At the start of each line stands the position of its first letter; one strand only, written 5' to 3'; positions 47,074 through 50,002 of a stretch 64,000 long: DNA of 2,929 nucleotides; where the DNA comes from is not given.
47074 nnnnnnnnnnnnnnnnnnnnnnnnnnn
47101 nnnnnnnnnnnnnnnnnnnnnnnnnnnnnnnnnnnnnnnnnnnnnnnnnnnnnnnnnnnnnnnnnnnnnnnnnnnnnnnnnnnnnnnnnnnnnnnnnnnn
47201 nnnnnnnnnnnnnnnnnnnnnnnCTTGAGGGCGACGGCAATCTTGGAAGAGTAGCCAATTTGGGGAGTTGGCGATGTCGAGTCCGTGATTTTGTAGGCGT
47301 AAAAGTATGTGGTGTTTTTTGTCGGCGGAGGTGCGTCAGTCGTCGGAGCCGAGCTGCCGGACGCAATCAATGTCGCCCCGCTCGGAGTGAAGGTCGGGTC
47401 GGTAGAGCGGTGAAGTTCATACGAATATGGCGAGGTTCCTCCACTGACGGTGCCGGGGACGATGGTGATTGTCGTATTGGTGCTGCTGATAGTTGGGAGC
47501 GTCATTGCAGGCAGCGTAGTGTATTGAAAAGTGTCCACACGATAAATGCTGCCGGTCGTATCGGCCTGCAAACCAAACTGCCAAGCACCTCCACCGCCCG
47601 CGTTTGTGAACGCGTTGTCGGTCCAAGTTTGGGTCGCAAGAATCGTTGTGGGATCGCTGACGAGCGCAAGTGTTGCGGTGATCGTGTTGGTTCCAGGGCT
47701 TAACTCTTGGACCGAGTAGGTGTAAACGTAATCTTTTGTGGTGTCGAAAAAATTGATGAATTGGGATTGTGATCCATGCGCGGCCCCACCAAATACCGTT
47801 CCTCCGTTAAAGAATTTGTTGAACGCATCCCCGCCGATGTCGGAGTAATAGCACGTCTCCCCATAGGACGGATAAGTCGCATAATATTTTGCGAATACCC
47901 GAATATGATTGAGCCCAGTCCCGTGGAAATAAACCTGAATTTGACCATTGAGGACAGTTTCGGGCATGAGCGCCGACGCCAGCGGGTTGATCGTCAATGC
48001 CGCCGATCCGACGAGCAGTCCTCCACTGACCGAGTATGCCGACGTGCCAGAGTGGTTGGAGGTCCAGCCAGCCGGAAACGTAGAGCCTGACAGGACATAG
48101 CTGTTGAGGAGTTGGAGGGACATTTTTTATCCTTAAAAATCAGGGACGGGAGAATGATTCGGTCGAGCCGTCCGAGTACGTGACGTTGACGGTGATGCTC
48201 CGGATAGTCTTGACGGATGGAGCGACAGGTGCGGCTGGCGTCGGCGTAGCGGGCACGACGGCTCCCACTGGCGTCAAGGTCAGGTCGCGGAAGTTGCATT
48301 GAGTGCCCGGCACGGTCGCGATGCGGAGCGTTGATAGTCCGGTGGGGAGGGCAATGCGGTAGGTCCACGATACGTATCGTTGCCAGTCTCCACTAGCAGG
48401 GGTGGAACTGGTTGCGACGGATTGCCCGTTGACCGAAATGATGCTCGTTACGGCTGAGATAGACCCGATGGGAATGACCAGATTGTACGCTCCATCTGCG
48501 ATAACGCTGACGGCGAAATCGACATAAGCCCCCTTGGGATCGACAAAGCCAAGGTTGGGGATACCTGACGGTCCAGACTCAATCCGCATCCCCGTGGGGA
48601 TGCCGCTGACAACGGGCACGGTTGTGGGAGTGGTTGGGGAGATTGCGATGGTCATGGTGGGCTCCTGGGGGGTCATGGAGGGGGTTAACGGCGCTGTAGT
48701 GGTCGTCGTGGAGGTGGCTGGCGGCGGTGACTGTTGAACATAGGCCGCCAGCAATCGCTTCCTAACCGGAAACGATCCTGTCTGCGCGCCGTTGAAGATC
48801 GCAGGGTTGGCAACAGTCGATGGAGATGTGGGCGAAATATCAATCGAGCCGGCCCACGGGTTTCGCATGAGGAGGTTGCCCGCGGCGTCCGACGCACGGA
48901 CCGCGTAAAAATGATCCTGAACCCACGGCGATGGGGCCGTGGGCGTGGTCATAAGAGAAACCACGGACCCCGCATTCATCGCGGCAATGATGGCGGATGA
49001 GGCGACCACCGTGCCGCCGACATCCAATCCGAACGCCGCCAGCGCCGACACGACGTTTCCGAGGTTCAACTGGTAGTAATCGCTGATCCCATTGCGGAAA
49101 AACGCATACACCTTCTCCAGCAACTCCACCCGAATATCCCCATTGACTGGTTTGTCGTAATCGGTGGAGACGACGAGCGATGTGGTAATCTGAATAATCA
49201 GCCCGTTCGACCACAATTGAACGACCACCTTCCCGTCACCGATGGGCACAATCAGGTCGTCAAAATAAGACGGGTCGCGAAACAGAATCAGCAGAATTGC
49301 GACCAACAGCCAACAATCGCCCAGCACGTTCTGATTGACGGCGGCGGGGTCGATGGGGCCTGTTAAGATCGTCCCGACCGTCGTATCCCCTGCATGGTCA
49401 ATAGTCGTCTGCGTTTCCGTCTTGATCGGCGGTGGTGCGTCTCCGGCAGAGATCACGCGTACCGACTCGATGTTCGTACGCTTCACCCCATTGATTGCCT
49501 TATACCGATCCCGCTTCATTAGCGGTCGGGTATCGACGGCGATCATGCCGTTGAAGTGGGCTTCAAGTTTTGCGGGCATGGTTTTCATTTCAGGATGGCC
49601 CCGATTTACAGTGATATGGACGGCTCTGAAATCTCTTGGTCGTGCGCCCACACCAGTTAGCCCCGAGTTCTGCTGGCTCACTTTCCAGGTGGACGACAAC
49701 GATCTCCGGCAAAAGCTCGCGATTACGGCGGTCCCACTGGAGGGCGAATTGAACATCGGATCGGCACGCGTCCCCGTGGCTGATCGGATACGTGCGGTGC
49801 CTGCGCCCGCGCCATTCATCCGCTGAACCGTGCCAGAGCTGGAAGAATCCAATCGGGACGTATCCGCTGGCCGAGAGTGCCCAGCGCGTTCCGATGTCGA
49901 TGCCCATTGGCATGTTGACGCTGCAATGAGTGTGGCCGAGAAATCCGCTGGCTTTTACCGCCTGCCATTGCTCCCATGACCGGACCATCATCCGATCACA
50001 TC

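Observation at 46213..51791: Enzyme-rich eight-gene operon between replication and packaging modules, in a prophage with no recognisable endolysin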

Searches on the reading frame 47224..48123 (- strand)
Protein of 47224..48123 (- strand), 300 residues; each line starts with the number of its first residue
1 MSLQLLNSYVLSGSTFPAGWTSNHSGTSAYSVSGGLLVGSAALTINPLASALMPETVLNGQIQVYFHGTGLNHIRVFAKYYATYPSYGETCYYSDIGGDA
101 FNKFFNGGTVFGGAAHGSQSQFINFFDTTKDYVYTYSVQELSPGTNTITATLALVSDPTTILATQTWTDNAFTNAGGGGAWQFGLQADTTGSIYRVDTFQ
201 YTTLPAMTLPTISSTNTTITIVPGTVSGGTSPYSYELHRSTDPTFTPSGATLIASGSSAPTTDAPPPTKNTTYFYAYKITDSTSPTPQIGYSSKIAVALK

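Call 110: search_solved_structures(query=window:47224-48123:-, max_evalue=5)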
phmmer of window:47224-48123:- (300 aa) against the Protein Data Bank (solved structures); distinct sequences matched with E-value up to 5: 4.
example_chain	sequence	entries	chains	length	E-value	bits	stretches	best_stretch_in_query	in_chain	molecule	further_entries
3l6b_A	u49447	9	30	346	0.73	12.1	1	71-161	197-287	Serine racemase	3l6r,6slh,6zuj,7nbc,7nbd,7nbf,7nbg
6zsp_AAA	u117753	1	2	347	0.73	12.1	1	71-161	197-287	Serine racemase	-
5x2l_A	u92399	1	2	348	0.73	12.1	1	71-161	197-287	Serine racemase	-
3hmk_A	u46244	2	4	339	0.87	11.8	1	47-160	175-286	Serine racemase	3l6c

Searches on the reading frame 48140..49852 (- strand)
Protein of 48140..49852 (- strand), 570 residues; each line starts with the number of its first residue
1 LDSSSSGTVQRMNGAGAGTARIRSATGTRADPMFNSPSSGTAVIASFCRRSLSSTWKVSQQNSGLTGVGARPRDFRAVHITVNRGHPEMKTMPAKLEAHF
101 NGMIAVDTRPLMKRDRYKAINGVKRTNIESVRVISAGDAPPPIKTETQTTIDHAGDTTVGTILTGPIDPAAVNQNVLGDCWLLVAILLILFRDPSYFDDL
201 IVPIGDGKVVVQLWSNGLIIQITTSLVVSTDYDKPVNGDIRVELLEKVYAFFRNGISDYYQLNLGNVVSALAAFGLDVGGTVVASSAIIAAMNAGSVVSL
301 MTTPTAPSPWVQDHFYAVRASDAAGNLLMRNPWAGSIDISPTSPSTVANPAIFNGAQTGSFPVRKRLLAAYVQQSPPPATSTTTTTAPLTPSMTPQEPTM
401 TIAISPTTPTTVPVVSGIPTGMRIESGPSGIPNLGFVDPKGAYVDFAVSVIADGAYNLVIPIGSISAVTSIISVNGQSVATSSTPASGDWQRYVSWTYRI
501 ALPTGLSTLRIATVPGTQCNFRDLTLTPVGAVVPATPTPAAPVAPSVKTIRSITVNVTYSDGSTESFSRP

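Call 5: search_protein_families(library=pfam, max_evalue=0.1, proteins=[window:48140-49852:-])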
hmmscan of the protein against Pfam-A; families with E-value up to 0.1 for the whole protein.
window:48140-49852:- (570 aa): 2 families
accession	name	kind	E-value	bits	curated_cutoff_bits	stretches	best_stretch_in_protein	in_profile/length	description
PF03422.21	CBM_6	-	0.00014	22.6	28.9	1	434-526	25-123/125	Carbohydrate binding module (family 6)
PF00648.27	Peptidase_C2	-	0.00014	21.5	23.8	1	167-318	45-220/297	Calpain family cysteine protease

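Call 6: search_protein_families(library=phrogs, max_evalue=0.01, proteins=[window:48140-49852:-])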
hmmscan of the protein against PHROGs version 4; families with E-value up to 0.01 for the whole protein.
window:48140-49852:- (570 aa): 0 families

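Call 13: find_homologous_proteins(query=window:48140-49588:-)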
Query window:48140-49588:- (482 aa): 3 proteins with E <= 0.001 among 8000 candidates.
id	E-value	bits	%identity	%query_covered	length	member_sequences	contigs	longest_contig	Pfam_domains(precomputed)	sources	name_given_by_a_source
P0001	0.0e+0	1047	100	100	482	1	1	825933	-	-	-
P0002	1.2e-102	362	47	83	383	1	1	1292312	PF03422.22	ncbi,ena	-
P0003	1.0e-81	293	42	99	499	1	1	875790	-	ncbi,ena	-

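Call 14: find_encoding_contigs(protein=P0002, flank=10000, max_places=3)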
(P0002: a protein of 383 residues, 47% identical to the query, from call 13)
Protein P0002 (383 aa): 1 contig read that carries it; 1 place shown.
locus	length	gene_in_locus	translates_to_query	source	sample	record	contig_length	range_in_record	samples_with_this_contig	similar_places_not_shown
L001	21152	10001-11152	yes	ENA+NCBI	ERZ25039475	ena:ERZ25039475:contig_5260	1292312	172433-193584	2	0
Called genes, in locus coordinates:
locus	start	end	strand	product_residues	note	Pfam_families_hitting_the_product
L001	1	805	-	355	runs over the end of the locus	PF06134:RhaA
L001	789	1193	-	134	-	PF06134:RhaA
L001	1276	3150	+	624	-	PF00596:Aldolase_II, PF00106:adh_short (weak)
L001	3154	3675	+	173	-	-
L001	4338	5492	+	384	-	-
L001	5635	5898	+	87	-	-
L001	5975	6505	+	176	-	-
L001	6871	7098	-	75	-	-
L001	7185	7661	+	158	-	PF14588:YjgF_endoribonc, PF01042:Ribonuc_L-PSP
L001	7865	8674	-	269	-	PF03062:MBOAT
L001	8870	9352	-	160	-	PF01047:MarR, PF12802:MarR_2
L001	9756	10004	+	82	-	-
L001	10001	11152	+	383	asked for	PF03422:CBM_6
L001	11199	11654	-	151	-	PF12779:WXXGXW (weak)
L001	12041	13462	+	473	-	-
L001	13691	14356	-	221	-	PF03473:MOSC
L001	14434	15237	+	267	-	PF05977:MFS_3, PF07690:MFS_1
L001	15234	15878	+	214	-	PF05977:MFS_3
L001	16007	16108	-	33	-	-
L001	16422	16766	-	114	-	PF02561:FliS (weak)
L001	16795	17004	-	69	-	PF02561:FliS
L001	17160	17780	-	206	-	PF07195:FliD_C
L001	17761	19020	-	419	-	PF07196:Flagellin_IN (weak)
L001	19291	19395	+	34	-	-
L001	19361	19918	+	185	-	-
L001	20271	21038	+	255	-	-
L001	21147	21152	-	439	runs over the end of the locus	-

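Call 15: find_encoding_contigs(protein=P0003, flank=10000, max_places=3)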
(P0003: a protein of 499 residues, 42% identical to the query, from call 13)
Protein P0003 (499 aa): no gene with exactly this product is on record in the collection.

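Call 16: find_related_loci(query=window:48140-49588:-, collection=genome_contigs, flank=10000)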
Query window:48140-49588:- (482 aa) in genome_contigs; peptide patterns used: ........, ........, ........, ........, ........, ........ (x = any residue, [..] = any of these).
29 stretches matched a pattern, but none encodes a relative of the query by tblastn (E <= 1e-3).

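Call 22: search_solved_structures(query=window:48140-49588:-, max_evalue=1, show_alignments=2)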
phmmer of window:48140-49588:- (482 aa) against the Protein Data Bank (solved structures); distinct sequences matched with E-value up to 1: 5.
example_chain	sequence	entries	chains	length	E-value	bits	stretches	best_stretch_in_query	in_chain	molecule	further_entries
5la2_A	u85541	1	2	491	0.00055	22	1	339-440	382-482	Carbohydrate binding family 6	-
2y8k_A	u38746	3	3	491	0.00055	22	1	339-440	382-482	CARBOHYDRATE BINDING FAMILY 6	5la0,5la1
2w3j_A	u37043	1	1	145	0.047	15.6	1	336-446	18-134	CARBOHYDRATE BINDING MODULE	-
4qb1_A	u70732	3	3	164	0.094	14.6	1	361-439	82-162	Xyn30D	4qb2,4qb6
9l5u_A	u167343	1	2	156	0.22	13.4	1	157-249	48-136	DUF4150 domain-containing protein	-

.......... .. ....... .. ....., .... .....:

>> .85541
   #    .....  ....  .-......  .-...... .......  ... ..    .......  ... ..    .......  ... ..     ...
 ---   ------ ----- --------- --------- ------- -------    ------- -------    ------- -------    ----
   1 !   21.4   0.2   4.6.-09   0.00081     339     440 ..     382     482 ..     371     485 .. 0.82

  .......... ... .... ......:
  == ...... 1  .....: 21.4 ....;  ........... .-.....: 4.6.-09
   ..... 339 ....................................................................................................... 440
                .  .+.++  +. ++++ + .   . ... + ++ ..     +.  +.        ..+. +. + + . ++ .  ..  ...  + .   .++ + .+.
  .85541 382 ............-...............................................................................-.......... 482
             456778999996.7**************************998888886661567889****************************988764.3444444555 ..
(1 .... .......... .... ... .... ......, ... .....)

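Call 37: search_solved_structures(query=A1, max_evalue=1, show_alignments=2)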
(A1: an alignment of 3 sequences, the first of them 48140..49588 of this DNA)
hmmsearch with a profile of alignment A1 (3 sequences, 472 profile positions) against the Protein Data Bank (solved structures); distinct sequences matched with E-value up to 1: 28.
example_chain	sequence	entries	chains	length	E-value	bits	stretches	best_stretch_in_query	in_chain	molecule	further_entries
5g56_A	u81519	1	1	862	6.3e-09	38.3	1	331-434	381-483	CARBOHYDRATE BINDING FAMILY 6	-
5la2_A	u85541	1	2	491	1.5e-08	37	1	331-431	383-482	Carbohydrate binding family 6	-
2y8k_A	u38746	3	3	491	1.5e-08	37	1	331-431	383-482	CARBOHYDRATE BINDING FAMILY 6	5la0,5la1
8zvk_A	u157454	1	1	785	3e-08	36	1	282-430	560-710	AaBgIC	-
2vzp_A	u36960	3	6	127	4.7e-07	32.1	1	323-429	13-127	EXO-BETA-D-GLUCOSAMINIDASE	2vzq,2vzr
2cdp_A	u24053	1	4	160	1.6e-06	30.3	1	324-430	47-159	BETA-AGARASE 1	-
2cdo_A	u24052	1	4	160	2.1e-06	29.9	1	324-430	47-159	BETA-AGARASE 1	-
1uxz_A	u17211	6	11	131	3.5e-05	25.9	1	322-419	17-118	CELLULASE B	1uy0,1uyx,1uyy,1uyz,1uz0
4qb1_A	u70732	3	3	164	5.1e-05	25.4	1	321-431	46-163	Xyn30D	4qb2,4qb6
2w3j_A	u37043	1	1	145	7.1e-05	24.9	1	331-435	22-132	CARBOHYDRATE BINDING MODULE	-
4qaw_A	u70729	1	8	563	0.00041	22.4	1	322-431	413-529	Xyn30D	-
5x7o_A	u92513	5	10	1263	0.0048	18.8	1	340-424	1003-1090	Glycoside hydrolase family 31 alpha-glucosidase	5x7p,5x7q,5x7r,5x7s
2v4v_A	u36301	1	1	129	0.0053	18.7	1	324-410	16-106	GH59 GALACTOSIDASE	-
2w46_A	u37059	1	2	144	0.042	15.8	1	341-418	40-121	ESTERASE D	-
2w87_A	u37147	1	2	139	0.043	15.7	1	341-418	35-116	ESTERASE D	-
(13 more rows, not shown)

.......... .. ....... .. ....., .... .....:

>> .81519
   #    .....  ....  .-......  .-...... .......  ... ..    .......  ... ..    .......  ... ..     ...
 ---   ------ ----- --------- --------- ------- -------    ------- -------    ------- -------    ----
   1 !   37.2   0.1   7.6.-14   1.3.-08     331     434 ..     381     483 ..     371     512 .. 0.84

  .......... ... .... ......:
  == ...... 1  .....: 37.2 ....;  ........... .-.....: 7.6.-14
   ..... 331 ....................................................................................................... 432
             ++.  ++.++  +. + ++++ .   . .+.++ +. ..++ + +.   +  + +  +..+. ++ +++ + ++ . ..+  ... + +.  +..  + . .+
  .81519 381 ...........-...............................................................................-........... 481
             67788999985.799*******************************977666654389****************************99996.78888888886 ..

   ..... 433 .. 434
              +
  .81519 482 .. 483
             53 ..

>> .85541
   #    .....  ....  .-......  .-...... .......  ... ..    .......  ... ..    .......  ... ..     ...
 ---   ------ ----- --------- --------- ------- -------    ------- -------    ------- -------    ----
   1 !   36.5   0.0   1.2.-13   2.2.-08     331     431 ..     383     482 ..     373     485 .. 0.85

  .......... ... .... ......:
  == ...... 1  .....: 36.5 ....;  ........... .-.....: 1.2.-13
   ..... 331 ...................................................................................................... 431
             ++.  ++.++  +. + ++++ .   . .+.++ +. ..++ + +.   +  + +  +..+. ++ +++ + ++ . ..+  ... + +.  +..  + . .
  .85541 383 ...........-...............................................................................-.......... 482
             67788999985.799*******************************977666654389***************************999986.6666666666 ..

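Call 94: search_protein_families(library=padloc, max_evalue=0.01, proteins=[window:48140-49588:-])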
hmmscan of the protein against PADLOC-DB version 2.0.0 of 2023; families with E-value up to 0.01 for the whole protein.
window:48140-49588:- (482 aa): 0 families

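Call 98: find_related_loci(query=A1, collection=viral_contigs, flank=8000)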
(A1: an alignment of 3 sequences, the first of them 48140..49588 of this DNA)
Query A1 (482 aa) in viral_contigs; peptide patterns used: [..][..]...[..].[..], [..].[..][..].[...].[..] (x = any residue, [..] = any of these).
29 stretches matched a pattern, but none encodes a relative of the query by tblastn (E <= 1e-3).

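Call 99: search_dna_similar(query=window:48140-49588:-, collection=phages, mode=protein, max_evalue=0.001, max_rows=15)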
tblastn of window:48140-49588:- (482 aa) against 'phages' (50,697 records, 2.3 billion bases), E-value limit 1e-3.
No match.
